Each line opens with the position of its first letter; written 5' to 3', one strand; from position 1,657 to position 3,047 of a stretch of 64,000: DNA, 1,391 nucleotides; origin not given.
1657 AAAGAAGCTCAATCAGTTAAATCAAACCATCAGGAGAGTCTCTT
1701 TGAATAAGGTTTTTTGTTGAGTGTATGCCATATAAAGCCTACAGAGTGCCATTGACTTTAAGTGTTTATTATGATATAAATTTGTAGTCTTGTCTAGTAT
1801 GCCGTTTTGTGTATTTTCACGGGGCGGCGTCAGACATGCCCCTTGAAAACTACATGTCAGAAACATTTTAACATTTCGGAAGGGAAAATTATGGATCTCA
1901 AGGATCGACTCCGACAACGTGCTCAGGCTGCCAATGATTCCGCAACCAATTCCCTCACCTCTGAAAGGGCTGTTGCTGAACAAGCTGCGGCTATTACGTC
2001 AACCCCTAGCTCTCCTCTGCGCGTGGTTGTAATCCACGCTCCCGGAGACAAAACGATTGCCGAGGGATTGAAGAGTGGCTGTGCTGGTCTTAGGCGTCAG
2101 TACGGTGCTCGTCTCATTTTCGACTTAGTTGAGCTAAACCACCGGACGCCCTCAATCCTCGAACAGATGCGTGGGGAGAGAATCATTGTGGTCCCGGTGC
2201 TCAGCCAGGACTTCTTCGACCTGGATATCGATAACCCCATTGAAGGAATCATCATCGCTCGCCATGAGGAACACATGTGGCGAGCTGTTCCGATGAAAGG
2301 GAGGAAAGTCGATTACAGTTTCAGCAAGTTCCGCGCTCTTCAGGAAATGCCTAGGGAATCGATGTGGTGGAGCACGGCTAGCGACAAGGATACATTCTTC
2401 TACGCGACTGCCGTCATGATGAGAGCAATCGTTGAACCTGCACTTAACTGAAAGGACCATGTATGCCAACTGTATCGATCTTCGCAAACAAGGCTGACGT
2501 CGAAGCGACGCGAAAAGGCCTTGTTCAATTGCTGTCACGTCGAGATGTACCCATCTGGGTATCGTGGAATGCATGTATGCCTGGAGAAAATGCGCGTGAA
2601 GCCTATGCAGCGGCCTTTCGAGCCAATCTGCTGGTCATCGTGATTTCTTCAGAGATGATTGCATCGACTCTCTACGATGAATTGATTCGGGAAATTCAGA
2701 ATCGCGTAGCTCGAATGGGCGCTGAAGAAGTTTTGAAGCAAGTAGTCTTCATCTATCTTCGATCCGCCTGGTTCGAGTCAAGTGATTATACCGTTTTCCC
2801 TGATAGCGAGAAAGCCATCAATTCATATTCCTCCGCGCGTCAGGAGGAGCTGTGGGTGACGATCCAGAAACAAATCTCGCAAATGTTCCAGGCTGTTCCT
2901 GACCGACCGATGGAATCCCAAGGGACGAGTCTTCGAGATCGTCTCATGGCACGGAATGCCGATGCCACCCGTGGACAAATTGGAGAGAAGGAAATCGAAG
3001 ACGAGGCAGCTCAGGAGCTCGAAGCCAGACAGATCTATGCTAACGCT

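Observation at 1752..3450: High-GC islet encoding two tandem TIR-like proteins next to an MTase-nuclease fusion: candidate undescribed defence module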

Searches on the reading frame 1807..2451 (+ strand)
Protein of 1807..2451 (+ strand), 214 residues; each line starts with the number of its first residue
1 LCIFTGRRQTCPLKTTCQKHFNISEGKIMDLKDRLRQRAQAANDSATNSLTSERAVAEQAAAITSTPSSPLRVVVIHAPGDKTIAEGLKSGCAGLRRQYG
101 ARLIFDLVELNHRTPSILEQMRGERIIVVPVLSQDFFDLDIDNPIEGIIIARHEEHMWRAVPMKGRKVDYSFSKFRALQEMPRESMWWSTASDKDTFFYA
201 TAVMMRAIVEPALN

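Call 4: search_protein_families(library=pfam, proteins=[window:1891-2451:+], max_evalue=1)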
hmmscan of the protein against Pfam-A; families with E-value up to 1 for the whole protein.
window:1891-2451:+ (186 aa): 0 families

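Call 5: search_protein_families(library=padloc, proteins=[window:1891-2451:+], max_evalue=1)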
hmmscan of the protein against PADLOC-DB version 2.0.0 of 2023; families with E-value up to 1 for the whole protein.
window:1891-2451:+ (186 aa): 0 families

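Call 8: find_homologous_proteins(query=window:1891-2451:+, max_evalue=0.001)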
Query window:1891-2451:+ (186 aa): 1 proteins with E <= 0.001 among 233 candidates.
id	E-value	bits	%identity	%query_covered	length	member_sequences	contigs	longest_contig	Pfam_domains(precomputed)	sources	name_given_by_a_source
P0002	3.6e-117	406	100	100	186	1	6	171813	-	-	-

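Call 21: search_protein_families(library=phrogs, proteins=[window:1891-2451:+], max_evalue=0.1)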
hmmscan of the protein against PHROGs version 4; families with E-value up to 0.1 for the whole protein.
window:1891-2451:+ (186 aa): 0 families

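Call 22: search_protein_families(library=ncbifam, proteins=[window:1891-2451:+], max_evalue=1)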
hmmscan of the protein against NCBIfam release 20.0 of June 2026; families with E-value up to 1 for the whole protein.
window:1891-2451:+ (186 aa): 0 families

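Call 24: predict_structure(protein=window:1891-2451:+)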
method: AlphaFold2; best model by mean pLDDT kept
length: 186 residues; sequences in the alignment: 1
mean_pLDDT: 60.9   pTM: 0.54
mean pLDDT of the five models: 60.9, 49.8, 48.3, 47.1, 39.8
residues with pLDDT >= 90: 0; 70-90: 57; 50-70: 87; < 50: 42
segments of 3 or more residues with pLDDT < 50: 31-37, 107-111, 125-127, 137-158, 161-164
pLDDT, mean of each block of 10 residues (from residue 1): 75 63 56 48 75 72 76 81 72 69 56 53 50 51 40 46 50 62 65
secondary structure, 60 per line:
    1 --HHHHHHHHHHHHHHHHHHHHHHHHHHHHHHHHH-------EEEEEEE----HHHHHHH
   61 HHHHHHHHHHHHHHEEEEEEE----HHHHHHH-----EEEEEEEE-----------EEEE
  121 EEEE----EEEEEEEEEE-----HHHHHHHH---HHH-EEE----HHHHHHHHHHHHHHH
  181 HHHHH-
elements in order: H3-35 E43-49 H54-74 E75-81 H86-92 E98-105 E117-124 E129-138 H144-151 E159-161 H166-185
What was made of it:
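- The single-sequence AlphaFold model of OrfA has pTM 0.54 with an alpha/beta core (call 24).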

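Call 27: search_solved_structures(query=window:1891-2451:+, max_evalue=10, show_alignments=3)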
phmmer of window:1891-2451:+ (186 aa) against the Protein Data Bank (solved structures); distinct sequences matched with E-value up to 10: 0.

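Call 28: fold_search(model_id=the predicted structure, library=pdb)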
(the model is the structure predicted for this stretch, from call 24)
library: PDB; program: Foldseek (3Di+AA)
matches with E <= 10: 1650; with E <= 0.001: 0
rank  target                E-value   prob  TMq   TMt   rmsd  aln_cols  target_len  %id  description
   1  8uav_A                1.9e-03  0.99  0.38  0.32   9.6       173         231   11  Cryo-EM Structure of Brucella Abortus Lumazine Synthase (BLS) Engineered with Shiga Toxin I subunit B (Stx1B) (released 2025-03-26)
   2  1t13_D                4.2e-03  0.97  0.35  0.43   9.7       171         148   10  Crystal Structure Of Lumazine Synthase From Brucella Abortus Bound To 5-nitro-6-(D-ribitylamino)-2,4(1H,3H) pyrimidine (released 2005-04-19)
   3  2o20_F                7.5e-03  0.44  0.25  0.18  15.4       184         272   11  Crystal structure of transcription regulator CcpA of Lactococcus lactis (released 2007-03-27)
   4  6p6f_B                8.0e-03  0.97  0.39  0.47   8.0       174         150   14  BG505 SOSIP-I53-50NP (released 2019-06-19)
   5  9c9r_A                8.5e-03  0.84  0.26  0.13   7.8       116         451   14  Crystal structure of Chaetomium thermophilum Gcn2 HisRS-like domain, F1090C/G1326S variant (released 2024-08-21)
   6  1di0_D                9.6e-03  0.91  0.34  0.41   9.8       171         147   10  CRYSTAL STRUCTURE OF LUMAZINE SYNTHASE FROM BRUCELLA ABORTUS (released 2000-04-24)
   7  1di0_E                1.2e-02  0.93  0.37  0.44   9.8       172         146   10  CRYSTAL STRUCTURE OF LUMAZINE SYNTHASE FROM BRUCELLA ABORTUS (released 2000-04-24)
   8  1di0_C                1.2e-02  0.87  0.34  0.41  10.0       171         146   10  CRYSTAL STRUCTURE OF LUMAZINE SYNTHASE FROM BRUCELLA ABORTUS (released 2000-04-24)
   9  8uaw_A                1.3e-02  0.95  0.40  0.33   8.4       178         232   10  Cryo-EM Structure of Brucella Abortus Lumazine Synthase (BLS) Engineered with Shiga Toxin II subunit B (Stx2B) (released 2025-03-26)
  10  8kac                  1.5e-02  0.94  0.31  0.43   6.5       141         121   11  De novo design protein -NX1 (released 2024-08-07)
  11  9nhd_A                1.5e-02  0.94  0.36  0.11   5.3       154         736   15  Cryo-EM structure of SIWI-piRNA-target(49-nt)-GTSF1-Maelstrom complex (conformation 2) (released 2025-09-17)
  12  1xn1_E                1.7e-02  0.99  0.27  0.33   3.1        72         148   14  Crystal Structure Of Lumazine Synthase From Brucella Abortus (Orthorhombic Form At 3.05 Angstroms) (released 2005-09-27)
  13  2jfb_A                1.7e-02  0.91  0.26  0.30   4.9        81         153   21  3D Structure of Lumazine Synthase from Candida albicans (released 2007-05-01)
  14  1xn1_J                1.8e-02  0.99  0.28  0.34   2.9        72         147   14  Crystal Structure Of Lumazine Synthase From Brucella Abortus (Orthorhombic Form At 3.05 Angstroms) (released 2005-09-27)
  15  6v2t_B                2.1e-02  0.87  0.39  0.30   6.6       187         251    7  X-ray structure of a sugar N-formyltransferase from Shewanella sp FDAARGOS_354 (released 2020-01-08)
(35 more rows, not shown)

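Call 50: find_related_loci(query=window:1891-2451:+, collection=viral_contigs, flank=10000)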
Query window:1891-2451:+ (186 aa) in viral_contigs; peptide patterns used: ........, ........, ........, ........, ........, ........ (x = any residue, [..] = any of these).
16 stretches matched a pattern, but none encodes a relative of the query by tblastn (E <= 1e-3).

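Call 64: fold_search(model_id=the predicted structure, library=viral)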
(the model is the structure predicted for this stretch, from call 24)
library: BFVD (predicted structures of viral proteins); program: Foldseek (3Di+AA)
matches with E <= 10: 1019; with E <= 0.001: 0
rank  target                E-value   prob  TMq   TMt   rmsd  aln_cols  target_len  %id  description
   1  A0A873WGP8            3.7e-03  0.90  0.34  0.09  11.2       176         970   11  M23ase beta-sheet core domain-containing protein [Synechococcus phage S-H9-1]
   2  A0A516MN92            5.1e-03  0.82  0.29  0.16  11.2       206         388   12  (no name in the UniProt tables at hand)
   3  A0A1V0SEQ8            1.2e-02  0.54  0.24  0.12   8.6       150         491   11  proline--tRNA ligase [Hokovirus HKV1]
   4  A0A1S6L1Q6            1.8e-02  0.41  0.27  0.21  10.3       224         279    8  (no name in the UniProt tables at hand)
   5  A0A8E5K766            3.3e-02  0.35  0.24  0.17   7.9       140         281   11  (no name in the UniProt tables at hand)
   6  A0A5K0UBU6            3.7e-02  0.84  0.31  0.18   6.3       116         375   16  Uncharacterized protein [Yasminevirus sp. GU-2018]
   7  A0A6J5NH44            3.9e-02  0.51  0.32  0.28  10.8       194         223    9  PRTRC_ThiF, PRTRC system ThiF family protein [uncultured Caudovirales phage]
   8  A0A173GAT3            3.9e-02  0.47  0.27  0.40   9.5       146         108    5  (no name in the UniProt tables at hand)
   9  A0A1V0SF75            4.2e-02  0.51  0.26  0.15   6.7       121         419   18  DHH family phosphohydrolase [Hokovirus HKV1]
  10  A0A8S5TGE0            4.8e-02  0.66  0.39  0.17   8.3       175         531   11  Putative phosphohydrolase [Myoviridae sp. ctIty1]
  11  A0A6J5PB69            4.8e-02  0.21  0.25  0.29  12.4       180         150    9  Uncharacterized protein [uncultured Caudovirales phage]
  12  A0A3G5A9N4            5.1e-02  0.11  0.19  0.08  12.7       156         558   10  Uncharacterized protein [Hyperionvirus sp.]
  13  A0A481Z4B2            5.4e-02  0.60  0.36  0.26   9.8       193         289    8  Uncharacterized protein [Pithovirus LCPAC104]
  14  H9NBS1                5.8e-02  0.38  0.27  0.20  12.1       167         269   10  (no name in the UniProt tables at hand)
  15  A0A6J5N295            5.8e-02  0.13  0.20  0.18  14.3       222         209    8  Galactosyltransferase, C-terminal [uncultured Caudovirales phage]
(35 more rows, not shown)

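Call 84: search_protein_families(library=pfam, proteins=[window:1807-2451:+], max_evalue=1)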
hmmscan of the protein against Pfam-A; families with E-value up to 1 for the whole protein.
window:1807-2451:+ (214 aa): 1 family
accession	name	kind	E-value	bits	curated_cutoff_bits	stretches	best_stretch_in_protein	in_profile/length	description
PF17911.6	Ski2_N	-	0.0061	16.8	23.1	1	10-64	21-73/134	Ski2 N-terminal region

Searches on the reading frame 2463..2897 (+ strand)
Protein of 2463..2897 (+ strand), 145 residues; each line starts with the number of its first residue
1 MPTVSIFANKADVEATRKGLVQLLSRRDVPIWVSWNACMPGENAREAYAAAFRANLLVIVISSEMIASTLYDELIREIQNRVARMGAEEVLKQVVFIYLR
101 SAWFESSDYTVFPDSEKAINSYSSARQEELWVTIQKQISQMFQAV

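Call 37: search_protein_families(library=pfam, proteins=[window:2463-2897:+], max_evalue=10)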
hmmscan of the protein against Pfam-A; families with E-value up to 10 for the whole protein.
seq(145 aa): 3 families
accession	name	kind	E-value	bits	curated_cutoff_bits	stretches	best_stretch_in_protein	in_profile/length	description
PF05258.17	DciA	-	0.0011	19.5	24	1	27-96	21-89/89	Dna[CI] antecedent, DciA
PF13676.11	TIR_2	-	0.0078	17.1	28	1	11-83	8-77/122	TIR domain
PF20907.2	Flav_NS3-hel_C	-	0.097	12.9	27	1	16-38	57-79/144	Flavivirus NS3 helicase, C-terminal helical domain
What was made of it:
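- The OrfB stretch scores better on the unrelated DciA family (call 37). Pfam DciA is the best-scoring family for OrfB residues 27-96 (E 0.0011, 19.5 bits, cut-off 24; call 37).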
